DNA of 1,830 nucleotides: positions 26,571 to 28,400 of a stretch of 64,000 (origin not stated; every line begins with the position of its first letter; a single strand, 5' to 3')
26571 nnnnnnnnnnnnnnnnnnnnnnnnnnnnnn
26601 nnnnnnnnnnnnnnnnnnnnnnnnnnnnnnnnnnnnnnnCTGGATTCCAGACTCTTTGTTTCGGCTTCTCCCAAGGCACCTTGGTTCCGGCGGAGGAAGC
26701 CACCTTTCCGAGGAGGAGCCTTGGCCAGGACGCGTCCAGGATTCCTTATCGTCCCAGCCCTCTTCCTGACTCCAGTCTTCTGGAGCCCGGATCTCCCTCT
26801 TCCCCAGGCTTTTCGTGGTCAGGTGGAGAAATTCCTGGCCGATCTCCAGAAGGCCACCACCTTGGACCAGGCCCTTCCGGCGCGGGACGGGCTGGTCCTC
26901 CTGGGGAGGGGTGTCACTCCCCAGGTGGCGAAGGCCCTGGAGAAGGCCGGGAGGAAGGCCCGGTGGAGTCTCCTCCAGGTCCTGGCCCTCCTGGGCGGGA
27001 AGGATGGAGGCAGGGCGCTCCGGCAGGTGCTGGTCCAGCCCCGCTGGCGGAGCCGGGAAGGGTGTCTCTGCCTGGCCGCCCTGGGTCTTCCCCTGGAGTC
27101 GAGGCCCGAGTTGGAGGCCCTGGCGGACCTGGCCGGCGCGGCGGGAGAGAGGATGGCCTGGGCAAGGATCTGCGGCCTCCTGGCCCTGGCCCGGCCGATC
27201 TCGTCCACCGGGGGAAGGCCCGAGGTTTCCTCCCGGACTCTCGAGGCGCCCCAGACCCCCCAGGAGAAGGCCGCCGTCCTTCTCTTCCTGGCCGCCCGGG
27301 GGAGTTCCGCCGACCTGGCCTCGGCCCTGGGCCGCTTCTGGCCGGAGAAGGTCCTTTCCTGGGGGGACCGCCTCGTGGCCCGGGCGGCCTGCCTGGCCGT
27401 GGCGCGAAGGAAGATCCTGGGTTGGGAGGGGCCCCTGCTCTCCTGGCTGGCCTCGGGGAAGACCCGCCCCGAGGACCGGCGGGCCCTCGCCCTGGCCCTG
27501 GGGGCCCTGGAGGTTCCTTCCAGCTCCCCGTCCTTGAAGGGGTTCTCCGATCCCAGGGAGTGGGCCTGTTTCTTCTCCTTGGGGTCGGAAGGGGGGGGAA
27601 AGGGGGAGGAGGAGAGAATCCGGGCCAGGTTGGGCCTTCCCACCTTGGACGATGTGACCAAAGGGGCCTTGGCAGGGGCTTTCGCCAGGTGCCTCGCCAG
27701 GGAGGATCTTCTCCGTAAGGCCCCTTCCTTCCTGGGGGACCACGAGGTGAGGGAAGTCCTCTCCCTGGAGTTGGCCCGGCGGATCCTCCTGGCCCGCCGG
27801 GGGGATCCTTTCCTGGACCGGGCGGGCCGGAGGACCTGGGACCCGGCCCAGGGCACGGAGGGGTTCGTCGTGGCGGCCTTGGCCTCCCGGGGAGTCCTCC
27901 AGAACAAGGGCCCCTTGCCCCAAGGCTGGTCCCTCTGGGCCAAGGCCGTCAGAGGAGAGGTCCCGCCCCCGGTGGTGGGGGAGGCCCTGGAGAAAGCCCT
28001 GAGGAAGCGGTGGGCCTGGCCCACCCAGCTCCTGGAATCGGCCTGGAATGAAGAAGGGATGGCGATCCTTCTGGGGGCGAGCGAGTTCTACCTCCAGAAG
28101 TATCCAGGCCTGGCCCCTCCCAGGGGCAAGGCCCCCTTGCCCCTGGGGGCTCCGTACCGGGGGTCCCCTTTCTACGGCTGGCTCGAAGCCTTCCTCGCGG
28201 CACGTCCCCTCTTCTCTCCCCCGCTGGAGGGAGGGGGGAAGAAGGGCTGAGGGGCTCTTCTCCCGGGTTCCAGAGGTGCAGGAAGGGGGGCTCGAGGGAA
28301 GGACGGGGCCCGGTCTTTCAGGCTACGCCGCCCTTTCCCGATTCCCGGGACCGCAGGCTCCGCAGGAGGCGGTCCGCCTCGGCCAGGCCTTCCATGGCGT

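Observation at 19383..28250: Candidate undescribed envelope module: c-di-GMP-type sensor scaffold + PEP-CTERM lipoprotein + HEAT proteins + TIGR03790-like protein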

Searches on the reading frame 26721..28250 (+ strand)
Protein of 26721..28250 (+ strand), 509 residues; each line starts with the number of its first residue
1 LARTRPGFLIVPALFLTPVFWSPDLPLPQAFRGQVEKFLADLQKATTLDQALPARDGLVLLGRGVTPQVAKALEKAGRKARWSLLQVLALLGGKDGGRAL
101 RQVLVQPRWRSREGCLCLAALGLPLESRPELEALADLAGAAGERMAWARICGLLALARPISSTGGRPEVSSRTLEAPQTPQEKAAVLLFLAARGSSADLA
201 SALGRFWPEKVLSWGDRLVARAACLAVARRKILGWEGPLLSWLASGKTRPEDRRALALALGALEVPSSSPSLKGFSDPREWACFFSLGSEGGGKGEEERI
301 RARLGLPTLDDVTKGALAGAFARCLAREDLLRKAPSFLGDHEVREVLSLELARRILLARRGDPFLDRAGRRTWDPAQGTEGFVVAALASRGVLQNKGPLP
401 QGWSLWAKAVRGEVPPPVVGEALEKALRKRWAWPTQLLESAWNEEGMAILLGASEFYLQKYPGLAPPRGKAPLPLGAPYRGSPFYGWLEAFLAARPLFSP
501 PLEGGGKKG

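Call 5: search_protein_families(library=pfam, proteins=[window:26721-28250:+], max_evalue=0.1)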
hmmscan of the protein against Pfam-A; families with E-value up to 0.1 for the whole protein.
window:26721-28250:+ (509 aa): 1 family
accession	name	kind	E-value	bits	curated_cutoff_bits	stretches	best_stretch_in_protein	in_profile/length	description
PF13646.12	HEAT_2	-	0.042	14.6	27.7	0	215-274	12-69/88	HEAT repeats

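Call 6: search_protein_families(library=ncbifam, proteins=[window:26721-28250:+], max_evalue=0.1)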
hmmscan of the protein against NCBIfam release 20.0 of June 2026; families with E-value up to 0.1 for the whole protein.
window:26721-28250:+ (509 aa): 0 families

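Call 57: search_solved_structures(query=window:26721-28250:+, max_evalue=1)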
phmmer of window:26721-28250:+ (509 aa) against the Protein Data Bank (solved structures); distinct sequences matched with E-value up to 1: 5.
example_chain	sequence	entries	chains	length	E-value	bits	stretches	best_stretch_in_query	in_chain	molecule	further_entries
8jdh_A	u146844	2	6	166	0.03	16.4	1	31-94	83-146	AcrIF25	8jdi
3kdj_B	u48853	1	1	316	0.052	15.6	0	115-217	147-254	Protein phosphatase 2C 56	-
3nmn_B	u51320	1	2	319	0.054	15.5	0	115-195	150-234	Protein phosphatase 2C 56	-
3jrq_A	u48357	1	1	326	0.057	15.4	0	115-195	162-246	Protein phosphatase 2C 56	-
7pwf_C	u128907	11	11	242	0.14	14.1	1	53-97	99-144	Ribosomal protein S2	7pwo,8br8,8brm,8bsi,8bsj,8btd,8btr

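Call 80: find_homologous_proteins(query=A4, max_evalue=0.00001)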
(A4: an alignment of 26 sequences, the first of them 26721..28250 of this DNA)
Query A4 (26 sequences) (509 aa, profile of the alignment): 5 proteins with E <= 0.00001 among 8000 candidates.
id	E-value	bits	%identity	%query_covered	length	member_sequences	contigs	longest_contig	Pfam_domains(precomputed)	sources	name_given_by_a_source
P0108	1.9e-86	309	65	98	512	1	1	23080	-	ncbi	-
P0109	2.0e-83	299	100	100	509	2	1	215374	-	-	-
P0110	2.9e-72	262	65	98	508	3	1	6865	-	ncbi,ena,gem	-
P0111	1.7e-59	220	62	91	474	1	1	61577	-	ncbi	-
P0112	4.9e-56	209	65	98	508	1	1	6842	-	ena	-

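Call 96: search_protein_families(library=pfam, alignment_id=A4, max_evalue=1)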
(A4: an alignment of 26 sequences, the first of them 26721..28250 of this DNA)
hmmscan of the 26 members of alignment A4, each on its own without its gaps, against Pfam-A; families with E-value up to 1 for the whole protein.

A. member 1, window:26721-28250:+ (509 aa): 1 family
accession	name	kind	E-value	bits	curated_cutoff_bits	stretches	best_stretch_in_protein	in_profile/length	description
PF13646.12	HEAT_2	-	0.042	14.6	27.7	1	215-274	12-69/88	HEAT repeats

B. families by the number of members that match (of 26 scanned): 4 families
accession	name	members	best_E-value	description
PF13646.12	HEAT_2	2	0.00056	HEAT repeats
PF02526.19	GBP_repeat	1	0.0042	Glycophorin-binding protein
PF03130.22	HEAT_PBS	1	0.022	PBS lyase HEAT-like repeat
PF06016.17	Reovirus_L2_8th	1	0.04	Reovirus core-spike protein lambda-2 (L2), C-terminal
